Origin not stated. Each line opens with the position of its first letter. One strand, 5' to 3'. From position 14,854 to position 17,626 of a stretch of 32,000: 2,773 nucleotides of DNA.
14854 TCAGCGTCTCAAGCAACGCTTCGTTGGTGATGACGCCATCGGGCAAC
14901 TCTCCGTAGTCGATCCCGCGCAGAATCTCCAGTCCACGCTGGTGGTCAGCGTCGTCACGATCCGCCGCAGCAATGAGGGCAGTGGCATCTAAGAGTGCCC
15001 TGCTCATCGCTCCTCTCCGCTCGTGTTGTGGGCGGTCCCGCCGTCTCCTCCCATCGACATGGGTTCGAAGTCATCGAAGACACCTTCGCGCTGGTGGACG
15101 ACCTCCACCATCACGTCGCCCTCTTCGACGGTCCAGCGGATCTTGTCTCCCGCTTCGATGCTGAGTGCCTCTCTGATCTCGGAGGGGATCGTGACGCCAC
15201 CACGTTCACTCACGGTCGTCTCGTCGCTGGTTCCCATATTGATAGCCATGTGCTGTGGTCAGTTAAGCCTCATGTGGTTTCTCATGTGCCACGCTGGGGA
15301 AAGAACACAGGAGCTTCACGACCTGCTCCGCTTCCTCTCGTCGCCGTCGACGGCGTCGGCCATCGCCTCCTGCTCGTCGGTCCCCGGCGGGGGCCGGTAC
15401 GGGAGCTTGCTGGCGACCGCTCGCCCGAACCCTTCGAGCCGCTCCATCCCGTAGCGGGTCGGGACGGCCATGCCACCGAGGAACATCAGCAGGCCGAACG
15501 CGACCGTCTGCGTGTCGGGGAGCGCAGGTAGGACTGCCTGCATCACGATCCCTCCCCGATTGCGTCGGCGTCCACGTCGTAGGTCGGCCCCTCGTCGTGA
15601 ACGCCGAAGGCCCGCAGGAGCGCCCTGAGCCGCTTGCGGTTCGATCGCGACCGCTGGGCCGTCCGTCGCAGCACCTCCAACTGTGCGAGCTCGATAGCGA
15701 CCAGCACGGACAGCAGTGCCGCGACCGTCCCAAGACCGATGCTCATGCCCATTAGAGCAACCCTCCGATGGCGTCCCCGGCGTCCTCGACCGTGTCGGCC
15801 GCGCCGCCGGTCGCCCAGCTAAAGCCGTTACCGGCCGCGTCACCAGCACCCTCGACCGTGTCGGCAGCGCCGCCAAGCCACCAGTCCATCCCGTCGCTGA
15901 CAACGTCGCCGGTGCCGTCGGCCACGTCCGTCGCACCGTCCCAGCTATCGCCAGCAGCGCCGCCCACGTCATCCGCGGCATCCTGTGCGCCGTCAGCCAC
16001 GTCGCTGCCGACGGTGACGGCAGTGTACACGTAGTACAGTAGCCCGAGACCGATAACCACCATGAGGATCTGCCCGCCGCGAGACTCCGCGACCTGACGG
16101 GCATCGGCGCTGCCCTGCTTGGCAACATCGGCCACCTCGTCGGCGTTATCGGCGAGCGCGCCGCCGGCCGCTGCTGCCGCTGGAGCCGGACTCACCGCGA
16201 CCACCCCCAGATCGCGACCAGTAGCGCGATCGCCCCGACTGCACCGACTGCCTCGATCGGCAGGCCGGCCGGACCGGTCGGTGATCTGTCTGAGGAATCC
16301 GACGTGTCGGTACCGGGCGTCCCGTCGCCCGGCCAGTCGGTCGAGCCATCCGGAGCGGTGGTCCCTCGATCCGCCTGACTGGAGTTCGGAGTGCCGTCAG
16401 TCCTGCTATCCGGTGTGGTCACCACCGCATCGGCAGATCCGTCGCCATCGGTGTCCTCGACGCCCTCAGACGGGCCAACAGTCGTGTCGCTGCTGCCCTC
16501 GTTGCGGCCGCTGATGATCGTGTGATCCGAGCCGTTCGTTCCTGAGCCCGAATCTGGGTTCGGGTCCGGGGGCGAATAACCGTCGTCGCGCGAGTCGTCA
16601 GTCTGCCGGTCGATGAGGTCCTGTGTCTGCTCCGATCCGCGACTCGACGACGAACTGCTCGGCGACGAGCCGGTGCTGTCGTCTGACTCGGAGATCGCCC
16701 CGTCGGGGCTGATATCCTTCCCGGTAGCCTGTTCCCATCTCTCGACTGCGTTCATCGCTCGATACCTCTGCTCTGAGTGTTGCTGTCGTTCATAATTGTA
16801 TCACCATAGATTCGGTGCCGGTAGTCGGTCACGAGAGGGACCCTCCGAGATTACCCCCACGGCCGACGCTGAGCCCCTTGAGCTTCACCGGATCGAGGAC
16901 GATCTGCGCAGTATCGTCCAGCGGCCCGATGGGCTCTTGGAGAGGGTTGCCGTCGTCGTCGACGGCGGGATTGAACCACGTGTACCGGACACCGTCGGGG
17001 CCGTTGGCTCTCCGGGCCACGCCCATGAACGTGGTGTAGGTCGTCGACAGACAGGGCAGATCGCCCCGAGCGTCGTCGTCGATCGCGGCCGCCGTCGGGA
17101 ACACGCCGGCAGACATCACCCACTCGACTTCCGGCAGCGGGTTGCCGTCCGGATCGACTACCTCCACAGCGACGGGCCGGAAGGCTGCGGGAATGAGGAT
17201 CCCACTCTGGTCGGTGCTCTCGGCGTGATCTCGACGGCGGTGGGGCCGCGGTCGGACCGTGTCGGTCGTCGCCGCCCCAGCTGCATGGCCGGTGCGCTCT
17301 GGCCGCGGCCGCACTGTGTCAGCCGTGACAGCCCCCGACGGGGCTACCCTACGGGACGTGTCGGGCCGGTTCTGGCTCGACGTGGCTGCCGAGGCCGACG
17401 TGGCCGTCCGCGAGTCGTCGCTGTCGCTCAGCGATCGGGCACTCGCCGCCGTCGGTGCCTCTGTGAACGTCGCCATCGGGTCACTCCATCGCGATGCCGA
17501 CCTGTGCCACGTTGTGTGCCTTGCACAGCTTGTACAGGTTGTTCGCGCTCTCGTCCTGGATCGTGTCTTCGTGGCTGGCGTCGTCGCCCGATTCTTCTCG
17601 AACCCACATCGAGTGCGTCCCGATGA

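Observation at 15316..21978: Late-gene train resembling SH1/SNJ1-type (double single-jelly-roll MCP) membrane-containing halovirus morphogenesis modules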

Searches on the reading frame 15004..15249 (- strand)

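Call 63: search_protein_families(library=phrogs, max_evalue=0.01, proteins=[window:15004-15249:-])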
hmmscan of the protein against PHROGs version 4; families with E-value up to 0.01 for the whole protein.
window:15004-15249:- (81 aa): 3 families
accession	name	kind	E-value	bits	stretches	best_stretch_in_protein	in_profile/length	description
phrog_23775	-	unknown function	8.1e-20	71.7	1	2-69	2-69/82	-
phrog_4681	-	moron, auxiliary metabolic gene and host takeover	0.00027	21.8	1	13-48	10-45/87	antitoxin from a toxin-antitoxin system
phrog_4324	-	unknown function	0.0066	17.7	1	18-64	14-60/89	-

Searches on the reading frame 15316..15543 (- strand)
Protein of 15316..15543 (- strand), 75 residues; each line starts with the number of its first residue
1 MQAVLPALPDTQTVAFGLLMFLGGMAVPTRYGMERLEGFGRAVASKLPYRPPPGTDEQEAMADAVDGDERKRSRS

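Call 63: search_protein_families(library=phrogs, max_evalue=0.01, proteins=[window:15316-15543:-])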
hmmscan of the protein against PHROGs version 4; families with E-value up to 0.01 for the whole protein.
window:15316-15543:- (75 aa): 0 families

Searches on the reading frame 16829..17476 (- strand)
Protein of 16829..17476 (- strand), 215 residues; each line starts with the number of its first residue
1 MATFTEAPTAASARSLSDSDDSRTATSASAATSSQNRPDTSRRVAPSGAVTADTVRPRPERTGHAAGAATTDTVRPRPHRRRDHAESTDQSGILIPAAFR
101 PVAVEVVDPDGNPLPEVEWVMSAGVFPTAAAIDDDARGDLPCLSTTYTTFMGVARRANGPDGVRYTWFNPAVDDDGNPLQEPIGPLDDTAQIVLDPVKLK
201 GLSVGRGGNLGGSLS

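Call 63: search_protein_families(library=phrogs, max_evalue=0.01, proteins=[window:16829-17476:-])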
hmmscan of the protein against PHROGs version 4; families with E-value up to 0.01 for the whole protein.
window:16829-17476:- (215 aa): 0 families

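Call 77: search_protein_families(library=pfam, max_evalue=0.001, proteins=[window:16829-17476:-])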
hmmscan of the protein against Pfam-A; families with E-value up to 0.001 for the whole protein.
window:16829-17476:- (215 aa): 0 families
